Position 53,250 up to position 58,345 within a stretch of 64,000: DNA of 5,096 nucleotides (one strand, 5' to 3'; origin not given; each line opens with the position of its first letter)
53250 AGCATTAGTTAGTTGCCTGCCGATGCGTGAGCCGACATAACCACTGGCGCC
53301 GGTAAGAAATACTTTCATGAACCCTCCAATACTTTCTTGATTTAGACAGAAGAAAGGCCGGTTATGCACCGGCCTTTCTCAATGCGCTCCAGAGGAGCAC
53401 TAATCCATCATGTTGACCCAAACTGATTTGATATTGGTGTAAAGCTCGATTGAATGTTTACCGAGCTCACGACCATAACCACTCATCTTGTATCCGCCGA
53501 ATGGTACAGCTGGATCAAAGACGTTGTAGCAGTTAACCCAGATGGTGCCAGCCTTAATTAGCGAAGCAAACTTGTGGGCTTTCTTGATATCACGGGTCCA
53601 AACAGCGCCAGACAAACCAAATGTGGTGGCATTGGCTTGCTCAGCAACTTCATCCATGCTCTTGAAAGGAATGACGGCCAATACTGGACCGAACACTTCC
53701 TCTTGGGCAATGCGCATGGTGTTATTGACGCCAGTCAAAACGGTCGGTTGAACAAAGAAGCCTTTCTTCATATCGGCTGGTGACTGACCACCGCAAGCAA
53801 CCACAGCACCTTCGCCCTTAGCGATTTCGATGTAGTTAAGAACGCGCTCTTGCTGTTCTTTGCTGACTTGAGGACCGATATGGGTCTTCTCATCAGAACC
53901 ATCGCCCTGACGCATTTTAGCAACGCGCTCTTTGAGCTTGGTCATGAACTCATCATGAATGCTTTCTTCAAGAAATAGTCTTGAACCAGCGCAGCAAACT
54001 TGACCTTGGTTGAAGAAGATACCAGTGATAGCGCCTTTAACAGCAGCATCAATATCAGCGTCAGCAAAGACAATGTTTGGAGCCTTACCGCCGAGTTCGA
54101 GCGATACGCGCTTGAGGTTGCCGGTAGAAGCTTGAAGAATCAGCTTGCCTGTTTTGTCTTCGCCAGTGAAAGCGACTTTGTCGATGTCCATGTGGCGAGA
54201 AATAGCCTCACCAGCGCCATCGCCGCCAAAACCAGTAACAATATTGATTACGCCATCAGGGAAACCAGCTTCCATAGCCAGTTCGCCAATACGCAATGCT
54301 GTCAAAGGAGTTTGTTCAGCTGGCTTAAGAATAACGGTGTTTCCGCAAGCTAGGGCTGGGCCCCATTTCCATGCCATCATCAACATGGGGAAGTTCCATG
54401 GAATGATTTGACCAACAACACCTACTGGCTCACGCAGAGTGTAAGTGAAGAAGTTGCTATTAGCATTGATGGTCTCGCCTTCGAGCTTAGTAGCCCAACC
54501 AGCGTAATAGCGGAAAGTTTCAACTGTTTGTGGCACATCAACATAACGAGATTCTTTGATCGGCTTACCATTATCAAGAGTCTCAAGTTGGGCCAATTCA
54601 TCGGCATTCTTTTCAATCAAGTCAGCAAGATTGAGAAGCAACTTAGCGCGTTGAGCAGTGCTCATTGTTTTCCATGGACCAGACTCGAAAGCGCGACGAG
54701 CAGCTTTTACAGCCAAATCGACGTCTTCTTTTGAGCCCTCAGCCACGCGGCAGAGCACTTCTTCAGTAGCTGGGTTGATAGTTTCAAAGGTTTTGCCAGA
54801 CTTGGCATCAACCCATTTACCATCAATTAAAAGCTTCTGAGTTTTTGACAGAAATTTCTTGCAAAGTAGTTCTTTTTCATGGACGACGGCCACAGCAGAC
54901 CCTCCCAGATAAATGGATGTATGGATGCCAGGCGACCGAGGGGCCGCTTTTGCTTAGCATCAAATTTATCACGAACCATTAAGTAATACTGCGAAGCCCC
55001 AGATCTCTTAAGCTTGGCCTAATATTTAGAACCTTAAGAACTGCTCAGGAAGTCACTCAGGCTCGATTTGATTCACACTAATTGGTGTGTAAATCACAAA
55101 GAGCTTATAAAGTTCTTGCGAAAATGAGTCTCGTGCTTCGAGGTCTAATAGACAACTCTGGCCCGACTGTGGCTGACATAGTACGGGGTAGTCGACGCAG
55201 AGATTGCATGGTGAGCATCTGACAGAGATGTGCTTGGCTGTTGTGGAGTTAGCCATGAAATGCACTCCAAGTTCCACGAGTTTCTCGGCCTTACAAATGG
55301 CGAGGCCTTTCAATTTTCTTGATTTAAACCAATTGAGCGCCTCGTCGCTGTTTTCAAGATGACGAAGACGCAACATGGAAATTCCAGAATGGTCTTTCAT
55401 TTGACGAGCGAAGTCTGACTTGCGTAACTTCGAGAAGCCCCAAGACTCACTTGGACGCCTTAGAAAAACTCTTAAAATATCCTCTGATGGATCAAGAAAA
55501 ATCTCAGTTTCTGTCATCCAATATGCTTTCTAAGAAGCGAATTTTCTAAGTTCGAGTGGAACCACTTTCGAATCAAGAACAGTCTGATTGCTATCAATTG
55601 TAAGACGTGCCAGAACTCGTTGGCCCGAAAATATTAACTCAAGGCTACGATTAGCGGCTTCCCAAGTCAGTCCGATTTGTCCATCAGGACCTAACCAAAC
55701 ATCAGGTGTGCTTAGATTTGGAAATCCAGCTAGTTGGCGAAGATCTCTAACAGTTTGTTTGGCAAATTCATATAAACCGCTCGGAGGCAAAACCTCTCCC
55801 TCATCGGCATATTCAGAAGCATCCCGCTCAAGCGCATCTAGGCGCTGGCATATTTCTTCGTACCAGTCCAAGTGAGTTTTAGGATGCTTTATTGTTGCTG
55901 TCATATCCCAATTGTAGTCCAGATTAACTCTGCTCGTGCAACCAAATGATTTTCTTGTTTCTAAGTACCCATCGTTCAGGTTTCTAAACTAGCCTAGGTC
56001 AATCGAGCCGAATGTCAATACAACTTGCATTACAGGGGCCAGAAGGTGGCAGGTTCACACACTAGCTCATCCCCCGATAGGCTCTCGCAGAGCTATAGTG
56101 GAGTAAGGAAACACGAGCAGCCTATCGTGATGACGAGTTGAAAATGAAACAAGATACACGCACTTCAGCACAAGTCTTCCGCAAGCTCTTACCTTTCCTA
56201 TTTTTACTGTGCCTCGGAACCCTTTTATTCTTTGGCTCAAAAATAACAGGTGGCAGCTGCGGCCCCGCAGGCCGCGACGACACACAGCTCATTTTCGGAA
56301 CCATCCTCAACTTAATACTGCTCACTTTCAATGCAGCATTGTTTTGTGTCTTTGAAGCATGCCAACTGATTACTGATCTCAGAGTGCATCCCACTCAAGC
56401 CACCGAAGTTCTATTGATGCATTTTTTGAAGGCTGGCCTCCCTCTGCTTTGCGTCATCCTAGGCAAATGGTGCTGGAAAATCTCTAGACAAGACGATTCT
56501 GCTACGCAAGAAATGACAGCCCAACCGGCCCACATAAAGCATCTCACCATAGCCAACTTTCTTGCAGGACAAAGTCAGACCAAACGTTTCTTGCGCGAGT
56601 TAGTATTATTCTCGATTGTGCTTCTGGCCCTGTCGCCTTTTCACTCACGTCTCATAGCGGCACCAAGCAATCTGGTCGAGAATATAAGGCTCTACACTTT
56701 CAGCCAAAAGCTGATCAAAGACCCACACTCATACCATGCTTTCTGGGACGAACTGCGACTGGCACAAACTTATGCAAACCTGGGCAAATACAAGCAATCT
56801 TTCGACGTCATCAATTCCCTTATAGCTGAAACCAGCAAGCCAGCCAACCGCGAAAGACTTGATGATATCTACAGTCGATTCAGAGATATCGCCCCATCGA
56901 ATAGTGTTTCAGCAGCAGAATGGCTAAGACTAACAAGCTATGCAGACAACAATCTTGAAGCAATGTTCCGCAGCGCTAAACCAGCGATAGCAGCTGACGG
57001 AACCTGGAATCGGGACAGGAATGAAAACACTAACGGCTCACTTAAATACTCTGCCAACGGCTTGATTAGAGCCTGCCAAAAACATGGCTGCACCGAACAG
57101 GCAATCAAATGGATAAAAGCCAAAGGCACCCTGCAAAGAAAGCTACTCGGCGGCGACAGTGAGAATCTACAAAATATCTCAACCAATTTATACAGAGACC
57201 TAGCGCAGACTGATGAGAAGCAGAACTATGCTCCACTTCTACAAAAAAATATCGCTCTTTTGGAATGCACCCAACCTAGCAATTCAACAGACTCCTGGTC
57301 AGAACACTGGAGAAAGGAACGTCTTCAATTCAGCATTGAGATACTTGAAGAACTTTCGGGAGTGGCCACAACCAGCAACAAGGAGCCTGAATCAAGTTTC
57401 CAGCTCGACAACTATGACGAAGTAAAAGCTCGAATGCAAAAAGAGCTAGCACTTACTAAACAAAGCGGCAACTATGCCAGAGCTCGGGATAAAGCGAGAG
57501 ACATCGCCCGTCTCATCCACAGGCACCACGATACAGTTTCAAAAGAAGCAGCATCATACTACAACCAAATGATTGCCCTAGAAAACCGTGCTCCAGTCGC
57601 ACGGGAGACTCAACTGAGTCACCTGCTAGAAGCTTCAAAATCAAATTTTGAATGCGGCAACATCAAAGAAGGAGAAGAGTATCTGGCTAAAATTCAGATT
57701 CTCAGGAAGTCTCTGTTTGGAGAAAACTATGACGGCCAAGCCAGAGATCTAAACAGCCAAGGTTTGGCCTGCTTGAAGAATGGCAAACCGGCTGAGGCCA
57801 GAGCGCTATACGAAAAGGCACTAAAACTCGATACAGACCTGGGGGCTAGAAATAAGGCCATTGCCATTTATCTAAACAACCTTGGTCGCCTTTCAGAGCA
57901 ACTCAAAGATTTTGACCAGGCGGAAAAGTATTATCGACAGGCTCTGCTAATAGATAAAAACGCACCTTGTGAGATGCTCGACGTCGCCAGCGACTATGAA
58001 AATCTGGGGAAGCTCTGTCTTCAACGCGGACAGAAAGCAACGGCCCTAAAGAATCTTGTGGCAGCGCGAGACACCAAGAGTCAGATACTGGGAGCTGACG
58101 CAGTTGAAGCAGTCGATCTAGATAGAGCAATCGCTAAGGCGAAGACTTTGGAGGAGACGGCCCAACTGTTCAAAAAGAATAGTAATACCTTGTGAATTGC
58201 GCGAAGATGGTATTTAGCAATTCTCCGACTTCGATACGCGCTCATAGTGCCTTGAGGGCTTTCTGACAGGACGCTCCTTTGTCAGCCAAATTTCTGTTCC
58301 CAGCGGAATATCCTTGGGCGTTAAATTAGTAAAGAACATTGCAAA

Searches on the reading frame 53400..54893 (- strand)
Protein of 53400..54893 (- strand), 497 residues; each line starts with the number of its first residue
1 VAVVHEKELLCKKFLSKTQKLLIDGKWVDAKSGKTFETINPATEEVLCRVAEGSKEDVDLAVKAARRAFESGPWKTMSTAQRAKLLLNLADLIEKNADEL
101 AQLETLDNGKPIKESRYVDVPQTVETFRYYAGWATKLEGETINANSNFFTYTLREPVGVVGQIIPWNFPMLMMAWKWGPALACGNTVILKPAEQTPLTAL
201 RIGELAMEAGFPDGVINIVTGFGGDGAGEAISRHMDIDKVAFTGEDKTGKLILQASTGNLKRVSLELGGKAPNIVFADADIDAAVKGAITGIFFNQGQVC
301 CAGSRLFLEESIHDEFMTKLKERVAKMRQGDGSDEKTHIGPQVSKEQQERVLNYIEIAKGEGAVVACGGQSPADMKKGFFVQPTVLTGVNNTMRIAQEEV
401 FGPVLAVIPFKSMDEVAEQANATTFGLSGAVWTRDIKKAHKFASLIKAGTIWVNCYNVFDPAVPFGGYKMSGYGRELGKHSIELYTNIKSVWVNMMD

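Call 60: search_protein_families(library=pfam, proteins=[window:53400-54893:-], max_evalue=0.00001)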
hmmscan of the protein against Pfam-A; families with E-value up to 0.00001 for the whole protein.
window:53400-54893:- (497 aa): 1 family
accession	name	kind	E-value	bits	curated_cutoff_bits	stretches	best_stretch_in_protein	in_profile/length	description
PF00171.27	Aldedh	-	1.4e-191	637.5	23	1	27-491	1-461/461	Aldehyde dehydrogenase family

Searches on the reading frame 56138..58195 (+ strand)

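Call 59: search_protein_families(library=pfam, proteins=[window:56138-58195:+], max_evalue=0.00001)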
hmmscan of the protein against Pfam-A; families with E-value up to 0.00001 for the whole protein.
window:56138-58195:+ (685 aa): 8 families
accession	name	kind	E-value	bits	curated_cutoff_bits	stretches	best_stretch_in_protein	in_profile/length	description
PF13424.12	TPR_12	-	6.5e-17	61.9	30.1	2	504-565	14-75/77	Tetratricopeptide repeat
PF07719.23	TPR_2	-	6.6e-13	48.1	27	1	577-608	2-33/34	Tetratricopeptide repeat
PF00515.34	TPR_1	-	2.1e-11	43.6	27.8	0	577-608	2-33/34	Tetratricopeptide repeat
PF13181.12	TPR_8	-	2.8e-09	36.8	25.7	0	578-608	3-33/34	Tetratricopeptide repeat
PF13176.12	TPR_7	-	1.7e-08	34.3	27.9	0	579-608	2-31/36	Tetratricopeptide repeat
PF13432.12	TPR_16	-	9.5e-07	29.6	32.7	1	541-603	3-58/65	Tetratricopeptide repeat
PF13428.12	TPR_14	-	1.1e-06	29.2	23.5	0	542-567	8-33/44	Tetratricopeptide repeat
PF13374.12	TPR_10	-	1.5e-06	28.5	27.5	0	578-604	4-30/42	Tetratricopeptide repeat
